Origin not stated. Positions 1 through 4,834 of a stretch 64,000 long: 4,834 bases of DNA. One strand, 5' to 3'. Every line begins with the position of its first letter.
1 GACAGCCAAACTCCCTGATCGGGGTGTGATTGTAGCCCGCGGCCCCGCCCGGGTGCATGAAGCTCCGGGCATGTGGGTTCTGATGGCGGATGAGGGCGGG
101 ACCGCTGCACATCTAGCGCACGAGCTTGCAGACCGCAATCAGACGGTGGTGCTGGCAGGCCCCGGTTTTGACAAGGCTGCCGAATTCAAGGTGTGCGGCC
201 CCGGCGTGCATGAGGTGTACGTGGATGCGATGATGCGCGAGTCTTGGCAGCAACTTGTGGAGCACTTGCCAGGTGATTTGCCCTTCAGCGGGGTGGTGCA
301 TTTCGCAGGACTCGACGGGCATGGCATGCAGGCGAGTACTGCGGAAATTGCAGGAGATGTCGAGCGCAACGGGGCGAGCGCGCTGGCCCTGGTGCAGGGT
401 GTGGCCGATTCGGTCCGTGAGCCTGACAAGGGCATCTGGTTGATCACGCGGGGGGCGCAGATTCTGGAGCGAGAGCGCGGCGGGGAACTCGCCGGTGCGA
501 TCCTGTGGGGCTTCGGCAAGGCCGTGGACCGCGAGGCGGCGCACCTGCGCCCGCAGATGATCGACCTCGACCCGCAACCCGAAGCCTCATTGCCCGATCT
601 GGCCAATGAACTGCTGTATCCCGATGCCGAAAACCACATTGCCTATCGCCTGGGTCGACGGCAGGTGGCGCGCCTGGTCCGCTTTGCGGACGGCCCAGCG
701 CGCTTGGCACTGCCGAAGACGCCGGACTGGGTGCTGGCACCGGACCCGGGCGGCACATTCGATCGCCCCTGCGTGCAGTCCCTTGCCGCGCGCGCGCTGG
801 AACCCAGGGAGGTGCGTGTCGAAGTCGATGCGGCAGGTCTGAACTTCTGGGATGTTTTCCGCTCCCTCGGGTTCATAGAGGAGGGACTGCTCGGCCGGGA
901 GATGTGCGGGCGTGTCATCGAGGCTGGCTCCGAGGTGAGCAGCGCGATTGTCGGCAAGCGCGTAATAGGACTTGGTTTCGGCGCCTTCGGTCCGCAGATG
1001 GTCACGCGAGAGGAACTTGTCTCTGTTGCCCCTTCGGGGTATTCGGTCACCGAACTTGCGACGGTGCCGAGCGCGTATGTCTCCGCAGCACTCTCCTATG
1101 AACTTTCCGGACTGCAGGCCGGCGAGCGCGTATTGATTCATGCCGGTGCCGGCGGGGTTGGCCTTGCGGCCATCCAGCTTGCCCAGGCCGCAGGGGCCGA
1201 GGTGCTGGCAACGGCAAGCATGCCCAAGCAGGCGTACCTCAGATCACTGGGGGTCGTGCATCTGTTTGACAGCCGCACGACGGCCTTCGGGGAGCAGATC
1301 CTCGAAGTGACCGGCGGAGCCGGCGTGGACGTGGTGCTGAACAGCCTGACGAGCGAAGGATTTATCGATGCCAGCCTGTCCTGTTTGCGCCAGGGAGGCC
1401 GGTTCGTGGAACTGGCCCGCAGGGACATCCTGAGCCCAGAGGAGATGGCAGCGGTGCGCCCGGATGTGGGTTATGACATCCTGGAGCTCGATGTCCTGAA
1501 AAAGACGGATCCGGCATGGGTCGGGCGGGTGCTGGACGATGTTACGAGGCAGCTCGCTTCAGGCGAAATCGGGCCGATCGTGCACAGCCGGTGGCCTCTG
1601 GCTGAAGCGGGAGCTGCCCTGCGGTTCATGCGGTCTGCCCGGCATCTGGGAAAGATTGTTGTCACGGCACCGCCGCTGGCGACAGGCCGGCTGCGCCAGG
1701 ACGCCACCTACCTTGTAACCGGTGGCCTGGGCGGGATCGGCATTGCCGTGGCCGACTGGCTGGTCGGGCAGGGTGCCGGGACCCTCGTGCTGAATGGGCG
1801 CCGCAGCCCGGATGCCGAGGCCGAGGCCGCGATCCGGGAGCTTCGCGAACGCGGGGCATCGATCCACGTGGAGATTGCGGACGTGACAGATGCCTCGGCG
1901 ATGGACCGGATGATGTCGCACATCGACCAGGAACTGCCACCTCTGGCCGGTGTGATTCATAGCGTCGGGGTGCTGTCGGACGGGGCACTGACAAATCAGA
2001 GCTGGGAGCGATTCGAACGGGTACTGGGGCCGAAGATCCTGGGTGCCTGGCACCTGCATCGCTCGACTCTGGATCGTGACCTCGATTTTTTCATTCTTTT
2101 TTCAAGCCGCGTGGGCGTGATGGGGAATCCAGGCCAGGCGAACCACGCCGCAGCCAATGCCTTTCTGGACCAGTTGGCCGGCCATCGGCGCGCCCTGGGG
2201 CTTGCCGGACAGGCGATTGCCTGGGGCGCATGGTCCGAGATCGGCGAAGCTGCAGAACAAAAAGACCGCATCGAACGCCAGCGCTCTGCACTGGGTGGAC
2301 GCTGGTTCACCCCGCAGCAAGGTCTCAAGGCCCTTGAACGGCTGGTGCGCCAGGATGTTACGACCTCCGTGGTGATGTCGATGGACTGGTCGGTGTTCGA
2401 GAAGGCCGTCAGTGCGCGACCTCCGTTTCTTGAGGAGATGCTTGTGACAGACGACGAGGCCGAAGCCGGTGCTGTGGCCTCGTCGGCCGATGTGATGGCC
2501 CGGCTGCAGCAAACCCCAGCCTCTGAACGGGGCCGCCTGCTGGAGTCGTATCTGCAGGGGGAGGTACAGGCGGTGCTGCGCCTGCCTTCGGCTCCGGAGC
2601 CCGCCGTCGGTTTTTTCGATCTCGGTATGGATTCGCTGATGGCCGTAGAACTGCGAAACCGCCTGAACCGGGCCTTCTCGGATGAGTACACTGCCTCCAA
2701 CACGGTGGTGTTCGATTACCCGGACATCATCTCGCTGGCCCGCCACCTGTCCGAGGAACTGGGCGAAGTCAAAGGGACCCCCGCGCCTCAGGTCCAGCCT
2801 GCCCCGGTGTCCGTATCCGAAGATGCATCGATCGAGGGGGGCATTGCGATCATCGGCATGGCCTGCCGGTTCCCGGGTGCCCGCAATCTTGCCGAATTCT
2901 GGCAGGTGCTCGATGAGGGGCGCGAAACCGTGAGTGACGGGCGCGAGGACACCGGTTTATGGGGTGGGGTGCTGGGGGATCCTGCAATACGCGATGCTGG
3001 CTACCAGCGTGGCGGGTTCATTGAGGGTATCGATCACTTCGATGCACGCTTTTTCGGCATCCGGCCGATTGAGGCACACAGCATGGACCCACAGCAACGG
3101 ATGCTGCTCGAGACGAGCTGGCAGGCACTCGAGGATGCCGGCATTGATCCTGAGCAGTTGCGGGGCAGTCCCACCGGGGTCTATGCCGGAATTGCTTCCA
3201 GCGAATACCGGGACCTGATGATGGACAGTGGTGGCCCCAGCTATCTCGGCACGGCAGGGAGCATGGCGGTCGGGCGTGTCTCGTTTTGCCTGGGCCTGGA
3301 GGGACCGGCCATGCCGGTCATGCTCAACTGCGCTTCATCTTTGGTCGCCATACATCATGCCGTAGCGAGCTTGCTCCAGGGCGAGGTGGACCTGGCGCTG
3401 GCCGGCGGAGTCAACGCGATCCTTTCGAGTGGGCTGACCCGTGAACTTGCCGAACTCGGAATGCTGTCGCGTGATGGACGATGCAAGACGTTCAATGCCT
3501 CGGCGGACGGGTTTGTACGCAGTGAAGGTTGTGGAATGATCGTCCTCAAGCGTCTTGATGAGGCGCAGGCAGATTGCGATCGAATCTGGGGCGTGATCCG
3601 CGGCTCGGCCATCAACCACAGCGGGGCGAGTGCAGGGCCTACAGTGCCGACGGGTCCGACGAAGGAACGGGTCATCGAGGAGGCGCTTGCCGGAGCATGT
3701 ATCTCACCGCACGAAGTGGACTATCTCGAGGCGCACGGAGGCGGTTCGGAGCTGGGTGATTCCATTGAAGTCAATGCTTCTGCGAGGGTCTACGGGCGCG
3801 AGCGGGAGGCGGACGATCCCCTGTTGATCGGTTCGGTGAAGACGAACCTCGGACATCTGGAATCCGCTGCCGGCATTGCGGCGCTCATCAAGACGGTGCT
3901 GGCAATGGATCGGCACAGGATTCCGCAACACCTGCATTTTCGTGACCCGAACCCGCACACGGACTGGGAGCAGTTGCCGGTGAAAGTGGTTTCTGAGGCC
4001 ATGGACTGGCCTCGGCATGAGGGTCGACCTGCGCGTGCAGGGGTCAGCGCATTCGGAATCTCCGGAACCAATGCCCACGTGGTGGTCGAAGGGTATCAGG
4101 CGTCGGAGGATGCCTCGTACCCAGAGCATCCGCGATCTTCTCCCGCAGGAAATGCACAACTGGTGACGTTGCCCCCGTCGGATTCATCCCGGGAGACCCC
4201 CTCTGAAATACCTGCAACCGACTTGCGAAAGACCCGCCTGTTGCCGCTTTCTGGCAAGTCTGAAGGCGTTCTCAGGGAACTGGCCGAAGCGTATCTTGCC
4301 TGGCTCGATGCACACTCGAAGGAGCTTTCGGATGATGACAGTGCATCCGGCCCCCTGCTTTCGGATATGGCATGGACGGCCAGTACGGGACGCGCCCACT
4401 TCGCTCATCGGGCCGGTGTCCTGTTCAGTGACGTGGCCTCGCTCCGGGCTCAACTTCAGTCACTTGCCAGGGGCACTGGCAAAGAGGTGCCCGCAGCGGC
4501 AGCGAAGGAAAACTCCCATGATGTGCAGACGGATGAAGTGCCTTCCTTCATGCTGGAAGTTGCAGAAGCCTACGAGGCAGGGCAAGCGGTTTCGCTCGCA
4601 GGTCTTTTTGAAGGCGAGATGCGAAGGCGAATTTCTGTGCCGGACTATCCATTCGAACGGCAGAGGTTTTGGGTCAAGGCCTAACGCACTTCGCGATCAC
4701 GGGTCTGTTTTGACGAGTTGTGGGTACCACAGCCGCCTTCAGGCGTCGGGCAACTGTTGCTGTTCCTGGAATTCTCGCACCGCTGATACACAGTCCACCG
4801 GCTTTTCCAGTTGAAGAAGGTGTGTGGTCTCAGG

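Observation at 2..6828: PKS cassette ending in an AT-less ketosynthase, with release hydrolase, Sfp-type PPTase and free ACP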

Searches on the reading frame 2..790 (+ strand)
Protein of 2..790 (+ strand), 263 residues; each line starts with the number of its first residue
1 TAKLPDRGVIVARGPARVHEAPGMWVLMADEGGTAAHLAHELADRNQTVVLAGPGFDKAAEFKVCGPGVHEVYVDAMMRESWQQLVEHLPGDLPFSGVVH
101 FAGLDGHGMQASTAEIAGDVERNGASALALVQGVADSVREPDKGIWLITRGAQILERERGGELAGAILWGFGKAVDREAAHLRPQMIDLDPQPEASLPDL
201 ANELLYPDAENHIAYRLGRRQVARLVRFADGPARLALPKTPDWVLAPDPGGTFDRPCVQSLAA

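Call 70: search_solved_structures(query=window:2-790:+, max_evalue=0.01, show_alignments=0)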
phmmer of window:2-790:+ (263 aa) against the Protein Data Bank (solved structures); distinct sequences matched with E-value up to 0.01: 1.
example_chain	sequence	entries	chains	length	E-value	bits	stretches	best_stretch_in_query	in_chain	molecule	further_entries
2z5l_A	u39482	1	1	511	0.0033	20.4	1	126-196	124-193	Tylactone synthase starter module and modules 1 & 2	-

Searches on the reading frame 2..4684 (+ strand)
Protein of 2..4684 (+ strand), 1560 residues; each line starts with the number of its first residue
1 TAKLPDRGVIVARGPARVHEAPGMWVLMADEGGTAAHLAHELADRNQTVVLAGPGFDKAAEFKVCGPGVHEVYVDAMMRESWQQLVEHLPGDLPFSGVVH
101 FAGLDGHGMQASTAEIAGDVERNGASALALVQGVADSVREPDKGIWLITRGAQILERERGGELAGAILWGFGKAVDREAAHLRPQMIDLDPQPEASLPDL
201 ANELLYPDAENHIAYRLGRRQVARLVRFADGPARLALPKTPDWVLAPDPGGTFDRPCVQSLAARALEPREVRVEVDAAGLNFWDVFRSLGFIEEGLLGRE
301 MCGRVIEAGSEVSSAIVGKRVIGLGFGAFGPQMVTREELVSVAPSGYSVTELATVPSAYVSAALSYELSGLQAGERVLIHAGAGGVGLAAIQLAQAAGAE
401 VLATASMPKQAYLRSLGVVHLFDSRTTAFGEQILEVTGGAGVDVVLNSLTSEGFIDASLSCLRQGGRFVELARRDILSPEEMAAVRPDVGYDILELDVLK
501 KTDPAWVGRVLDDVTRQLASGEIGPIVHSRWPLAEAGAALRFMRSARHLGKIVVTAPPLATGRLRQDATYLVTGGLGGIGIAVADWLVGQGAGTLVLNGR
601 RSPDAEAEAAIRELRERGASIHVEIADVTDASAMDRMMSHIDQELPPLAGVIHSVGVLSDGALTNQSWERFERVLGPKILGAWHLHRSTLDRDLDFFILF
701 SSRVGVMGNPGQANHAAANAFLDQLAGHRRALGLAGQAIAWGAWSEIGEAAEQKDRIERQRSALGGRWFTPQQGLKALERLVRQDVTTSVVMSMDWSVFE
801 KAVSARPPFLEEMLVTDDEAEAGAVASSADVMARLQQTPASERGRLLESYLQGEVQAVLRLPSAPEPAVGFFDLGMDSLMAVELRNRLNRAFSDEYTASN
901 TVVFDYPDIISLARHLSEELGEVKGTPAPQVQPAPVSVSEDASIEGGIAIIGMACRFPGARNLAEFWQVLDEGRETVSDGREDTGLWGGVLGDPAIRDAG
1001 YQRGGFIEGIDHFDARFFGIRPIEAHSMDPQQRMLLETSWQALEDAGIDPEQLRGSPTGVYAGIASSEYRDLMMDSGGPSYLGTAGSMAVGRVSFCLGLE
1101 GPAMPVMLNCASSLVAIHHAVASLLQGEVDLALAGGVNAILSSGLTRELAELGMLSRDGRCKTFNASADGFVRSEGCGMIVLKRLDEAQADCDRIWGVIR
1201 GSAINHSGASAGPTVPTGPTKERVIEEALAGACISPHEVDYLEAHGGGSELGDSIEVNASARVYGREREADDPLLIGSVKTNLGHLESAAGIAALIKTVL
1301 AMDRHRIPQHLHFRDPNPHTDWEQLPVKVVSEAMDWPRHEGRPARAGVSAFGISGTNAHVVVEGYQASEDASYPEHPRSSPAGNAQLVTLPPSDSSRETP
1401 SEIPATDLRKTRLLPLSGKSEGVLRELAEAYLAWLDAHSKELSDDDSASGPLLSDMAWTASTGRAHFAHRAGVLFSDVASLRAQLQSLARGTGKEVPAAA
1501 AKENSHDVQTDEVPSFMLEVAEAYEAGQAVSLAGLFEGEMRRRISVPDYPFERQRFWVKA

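Call 7: search_protein_families(library=pfam, proteins=[window:2-4684:+], max_evalue=0.01)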
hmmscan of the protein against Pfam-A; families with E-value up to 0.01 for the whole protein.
window:2-4684:+ (1560 aa): 14 families
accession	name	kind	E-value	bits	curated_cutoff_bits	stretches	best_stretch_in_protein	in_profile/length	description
PF00109.32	ketoacyl-synt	-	1.3e-79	267.8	20.8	1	948-1188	4-252/252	Beta-ketoacyl synthase, N-terminal domain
PF08659.16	KR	-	1.5e-64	217.7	22.6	1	568-746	1-180/180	KR domain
PF02801.28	Ketoacyl-synt_C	-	3.2e-37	127.6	20.8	1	1197-1313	2-118/119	Beta-ketoacyl synthase, C-terminal domain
PF13602.12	ADH_zinc_N_2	-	9.3e-21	75.6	27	1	416-554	1-134/134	Zinc-binding dehydrogenase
PF00107.32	ADH_zinc_N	-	5.9e-19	68.7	31.8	1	385-472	1-89/129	Zinc-binding dehydrogenase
PF00106.31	adh_short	-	1.3e-17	64.3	26.6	1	570-726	3-160/195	short chain dehydrogenase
PF16197.11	KAsynt_C_assoc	-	2.1e-12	47.9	33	1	1316-1437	1-86/111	Ketoacyl-synthetase C-terminal extension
PF22621.2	CurL-like_PKS_C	-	3.6e-11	43.3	27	1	1413-1485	2-64/64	CurL-like, PKS C-terminal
PF00550.31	PP-binding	-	9.3e-11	42.3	20.8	1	850-916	2-67/67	Phosphopantetheine attachment site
PF13561.12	adh_short_C2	-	2.7e-10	40.7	27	1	578-690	7-116/236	Enoyl-(Acyl carrier protein) reductase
PF08240.17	ADH_N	-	8.5e-07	29.6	23.5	1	268-322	2-61/104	Alcohol dehydrogenase GroES-like domain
PF22336.2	RhiE-like_linker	-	1.7e-06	28.4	27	1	1416-1491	2-66/67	RhiE-like, KS-MAT linker domain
PF01370.27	Epimerase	-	0.0006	19.7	20.9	0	571-702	2-115/240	NAD dependent epimerase/dehydratase family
PF00108.29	Thiolase_N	-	0.004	17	26.4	0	1097-1138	70-113/260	Thiolase, N-terminal domain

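Call 69: search_protein_families(library=ncbifam, proteins=[window:2-4684:+], max_evalue=0.001)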
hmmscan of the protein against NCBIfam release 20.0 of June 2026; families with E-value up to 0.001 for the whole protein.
window:2-4684:+ (1560 aa): 148 families (the best 25 are shown)
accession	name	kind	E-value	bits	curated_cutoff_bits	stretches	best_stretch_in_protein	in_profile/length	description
NF045894.1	PKS_plus_SDR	equivalog_domain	5e-289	962.3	1740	4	948-1495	3-519/1515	type I polyketide synthase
NF041183.1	Pks2_ls1_myc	equivalog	7.8e-226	752.6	2400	2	143-891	1305-2060/2086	sulfolipid-1 biosynthesis phthioceranic/hydroxyphthioceranic acid synthase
NF040607.1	mycolic_Pks13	equivalog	1.8e-158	529.6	2100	1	874-1495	34-652/1680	polyketide synthase Pks13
TIGR02813.1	omega_3_PfaA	subfamily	8.4e-72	241.7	1010.1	3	1079-1369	175-466/2582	polyketide-type polyunsaturated fatty acid synthase PfaA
NF053555.1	prodigi_MBC_PigJ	equivalog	2.7e-40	138.4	900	1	1083-1363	486-757/759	prodigiosin MBC biosynthesis protein PigJ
TIGR02824.1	quinone_pig3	subfamily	9.8e-39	133.2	296.8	1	264-555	23-324/325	putative NAD(P)H quinone oxidoreductase, PIG3 family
TIGR03150.1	fabF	equivalog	4.3e-38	131.1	493.75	1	1011-1362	52-406/407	beta-ketoacyl-ACP synthase II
NF005589.0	PRK07314.1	subfamily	1.6e-34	119.4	387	1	1020-1363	63-410/413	beta-ketoacyl-ACP synthase II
NF004970.0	PRK06333.1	subfamily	2.7e-33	115.4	525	1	1087-1366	150-423/424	beta-ketoacyl-ACP synthase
NF005490.0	PRK07103.1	equivalog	1e-31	110.4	445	1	1087-1316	146-374/414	polyketide beta-ketoacyl:acyl carrier protein synthase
NF037941.1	PKS_NbtC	equivalog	6.3e-29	100.6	1150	1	549-897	660-1009/1027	nocobactin polyketide synthase NbtC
NF058662.1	cispenta_AmcF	equivalog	4.6e-27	95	325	1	1027-1320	57-334/369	cispentacin biosynthesis acyltransferase subunit AmcF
NF037940.1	PKS_MbtD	equivalog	1.1e-25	89.9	1150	1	571-892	656-953/978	mycobactin polyketide synthase MbtD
NF005076.0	PRK06501.1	equivalog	2.6e-23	82.6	629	1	1098-1362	163-420/425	beta-ketoacyl-ACP synthase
NF006587.0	PRK09116.1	equivalog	1.7e-22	79.8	470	1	1076-1319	130-369/408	beta-ketoacyl-ACP synthase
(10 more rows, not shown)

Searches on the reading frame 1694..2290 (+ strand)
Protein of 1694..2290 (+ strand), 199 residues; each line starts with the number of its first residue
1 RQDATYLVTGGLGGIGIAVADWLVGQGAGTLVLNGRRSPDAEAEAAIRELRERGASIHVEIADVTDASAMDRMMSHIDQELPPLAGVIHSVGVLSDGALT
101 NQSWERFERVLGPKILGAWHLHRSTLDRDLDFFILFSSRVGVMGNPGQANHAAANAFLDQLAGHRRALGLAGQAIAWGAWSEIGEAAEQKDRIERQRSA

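Call 44: search_solved_structures(query=window:1694-2290:+, show_alignments=2, max_evalue=1e-10)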
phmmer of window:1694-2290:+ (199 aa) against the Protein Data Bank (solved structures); distinct sequences matched with E-value up to 1e-10: 64 (the best 60 are shown).
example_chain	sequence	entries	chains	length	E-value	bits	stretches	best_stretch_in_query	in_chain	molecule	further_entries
9d2y_A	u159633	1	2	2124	1.6e-45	158.7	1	1-187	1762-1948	Multifunctional mycocerosic acid synthase membrane-associated MAS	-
9d2z_A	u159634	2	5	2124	1.6e-45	158.7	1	1-187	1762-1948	Mycocerosic acid synthase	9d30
3mjv_A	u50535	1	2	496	8.8e-39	136.7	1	5-196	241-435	AmphB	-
3mjc_A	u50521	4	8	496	2.1e-38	135.4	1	5-196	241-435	AmphB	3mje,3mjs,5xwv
4dif_A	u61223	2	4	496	6e-38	133.9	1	5-196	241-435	AmphB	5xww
3mjt_A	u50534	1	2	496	1.2e-37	132.9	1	5-196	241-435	AmphB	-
5bp4_A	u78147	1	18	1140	8.7e-37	130.1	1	1-187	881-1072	Mycocerosic acid synthase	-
6w7s_A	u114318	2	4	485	2e-35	125.7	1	4-187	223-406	EryAI | KR1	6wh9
2fr0_A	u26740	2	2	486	2e-35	125.7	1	4-187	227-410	Erythromycin synthase, EryAI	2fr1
7m7e_B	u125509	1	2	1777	4.1e-35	124.7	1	4-187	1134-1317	6-deoxyerythronolide-B synthase EryA2, modules 3 and 4,EryAI,6-deoxyerythronolide-B syntha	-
7m7i_B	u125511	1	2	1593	4.1e-35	124.7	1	4-187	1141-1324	EryAI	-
7m7j_B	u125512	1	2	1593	4.1e-35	124.7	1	4-187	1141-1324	EryAI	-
7m7f_B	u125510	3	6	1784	4.7e-35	124.5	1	4-187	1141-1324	EryAI,6-deoxyerythronolide-B synthase EryA3, modules 5 and 6 chimera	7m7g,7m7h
8tjn_B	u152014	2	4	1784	4.8e-35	124.5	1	4-187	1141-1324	EryAI,6-deoxyerythronolide-B synthase EryA3, modules 5 and 6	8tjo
3slk_A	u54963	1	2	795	2.4e-34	122.2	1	4-191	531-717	Polyketide synthase extender module 2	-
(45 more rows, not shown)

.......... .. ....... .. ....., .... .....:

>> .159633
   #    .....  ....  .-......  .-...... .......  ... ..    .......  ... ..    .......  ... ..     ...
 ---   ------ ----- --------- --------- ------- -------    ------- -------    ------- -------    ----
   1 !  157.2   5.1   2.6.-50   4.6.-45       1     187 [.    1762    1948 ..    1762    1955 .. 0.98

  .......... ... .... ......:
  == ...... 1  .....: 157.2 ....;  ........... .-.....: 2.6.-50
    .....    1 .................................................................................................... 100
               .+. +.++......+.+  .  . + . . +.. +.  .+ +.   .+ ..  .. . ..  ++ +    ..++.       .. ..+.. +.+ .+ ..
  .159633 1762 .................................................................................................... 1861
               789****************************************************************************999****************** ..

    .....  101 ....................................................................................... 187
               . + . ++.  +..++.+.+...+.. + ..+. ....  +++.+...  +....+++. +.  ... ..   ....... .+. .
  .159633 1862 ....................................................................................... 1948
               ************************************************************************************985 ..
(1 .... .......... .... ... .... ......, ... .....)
